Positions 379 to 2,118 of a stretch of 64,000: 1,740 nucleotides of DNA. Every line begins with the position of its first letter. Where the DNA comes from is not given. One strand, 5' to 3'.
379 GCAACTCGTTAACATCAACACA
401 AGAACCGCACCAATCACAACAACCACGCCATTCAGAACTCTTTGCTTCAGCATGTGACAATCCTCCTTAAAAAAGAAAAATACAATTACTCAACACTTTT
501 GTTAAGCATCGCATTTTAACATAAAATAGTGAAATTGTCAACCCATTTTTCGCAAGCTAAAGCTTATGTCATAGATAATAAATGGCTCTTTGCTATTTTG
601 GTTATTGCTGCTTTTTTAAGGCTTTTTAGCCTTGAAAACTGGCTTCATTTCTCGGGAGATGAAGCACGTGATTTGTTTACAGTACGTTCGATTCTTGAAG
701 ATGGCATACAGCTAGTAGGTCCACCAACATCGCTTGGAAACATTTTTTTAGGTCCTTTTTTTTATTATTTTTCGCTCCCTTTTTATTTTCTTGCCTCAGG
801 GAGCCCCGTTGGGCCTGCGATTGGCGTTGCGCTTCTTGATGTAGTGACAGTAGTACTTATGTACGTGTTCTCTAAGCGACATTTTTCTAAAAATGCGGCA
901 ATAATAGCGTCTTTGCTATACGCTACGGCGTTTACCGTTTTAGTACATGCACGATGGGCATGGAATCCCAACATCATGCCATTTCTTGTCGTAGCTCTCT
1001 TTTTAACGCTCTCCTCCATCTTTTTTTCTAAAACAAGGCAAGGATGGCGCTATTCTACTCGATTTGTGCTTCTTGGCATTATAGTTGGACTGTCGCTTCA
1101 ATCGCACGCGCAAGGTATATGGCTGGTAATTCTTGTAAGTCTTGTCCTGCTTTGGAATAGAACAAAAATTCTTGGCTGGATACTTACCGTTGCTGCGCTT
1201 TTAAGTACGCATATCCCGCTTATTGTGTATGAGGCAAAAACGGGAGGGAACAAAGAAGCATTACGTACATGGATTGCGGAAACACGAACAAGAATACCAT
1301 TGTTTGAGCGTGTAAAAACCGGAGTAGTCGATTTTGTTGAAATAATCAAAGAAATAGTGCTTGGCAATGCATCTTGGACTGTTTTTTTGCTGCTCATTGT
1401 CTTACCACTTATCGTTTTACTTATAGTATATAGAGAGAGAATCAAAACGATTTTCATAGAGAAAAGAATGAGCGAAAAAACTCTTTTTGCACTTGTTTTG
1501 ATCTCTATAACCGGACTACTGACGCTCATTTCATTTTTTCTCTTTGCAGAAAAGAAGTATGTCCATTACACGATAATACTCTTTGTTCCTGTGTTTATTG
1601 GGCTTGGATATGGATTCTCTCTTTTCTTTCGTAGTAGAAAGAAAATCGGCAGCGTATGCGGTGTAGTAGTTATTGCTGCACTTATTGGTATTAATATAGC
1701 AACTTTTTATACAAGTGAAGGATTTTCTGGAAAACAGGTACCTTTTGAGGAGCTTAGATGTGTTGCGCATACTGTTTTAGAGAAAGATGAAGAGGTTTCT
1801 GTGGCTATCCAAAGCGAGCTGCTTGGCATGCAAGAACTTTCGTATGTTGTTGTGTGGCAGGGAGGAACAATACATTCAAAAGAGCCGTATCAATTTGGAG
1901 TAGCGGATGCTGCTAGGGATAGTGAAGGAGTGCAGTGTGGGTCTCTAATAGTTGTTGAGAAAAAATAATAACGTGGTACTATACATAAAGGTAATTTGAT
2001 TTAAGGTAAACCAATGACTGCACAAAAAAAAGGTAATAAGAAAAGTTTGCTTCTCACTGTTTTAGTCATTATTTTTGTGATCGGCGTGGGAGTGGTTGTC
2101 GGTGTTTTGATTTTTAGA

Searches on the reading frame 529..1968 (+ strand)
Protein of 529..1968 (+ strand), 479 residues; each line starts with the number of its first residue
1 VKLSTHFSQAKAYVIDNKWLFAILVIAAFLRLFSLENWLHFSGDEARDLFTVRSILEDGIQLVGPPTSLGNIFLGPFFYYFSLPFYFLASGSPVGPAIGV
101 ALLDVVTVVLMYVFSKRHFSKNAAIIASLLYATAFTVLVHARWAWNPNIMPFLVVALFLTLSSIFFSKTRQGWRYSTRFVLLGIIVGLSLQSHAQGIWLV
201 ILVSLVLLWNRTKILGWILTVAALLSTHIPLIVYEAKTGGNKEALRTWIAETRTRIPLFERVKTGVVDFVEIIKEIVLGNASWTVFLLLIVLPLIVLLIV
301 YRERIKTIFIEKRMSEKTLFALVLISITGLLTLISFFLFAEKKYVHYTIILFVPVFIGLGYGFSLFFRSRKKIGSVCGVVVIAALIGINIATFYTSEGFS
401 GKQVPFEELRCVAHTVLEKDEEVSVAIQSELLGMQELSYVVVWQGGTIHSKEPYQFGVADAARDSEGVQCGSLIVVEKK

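Call 22: search_protein_families(library=pfam, proteins=[window:529-1968:+], max_evalue=0.001)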
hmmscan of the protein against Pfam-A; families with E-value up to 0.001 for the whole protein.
window:529-1968:+ (479 aa): 1 family
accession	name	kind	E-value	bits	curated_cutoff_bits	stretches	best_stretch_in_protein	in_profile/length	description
PF13231.12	PMT_2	-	8.9e-08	32.9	26.1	1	76-224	4-148/160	Dolichyl-phosphate-mannose-protein mannosyltransferase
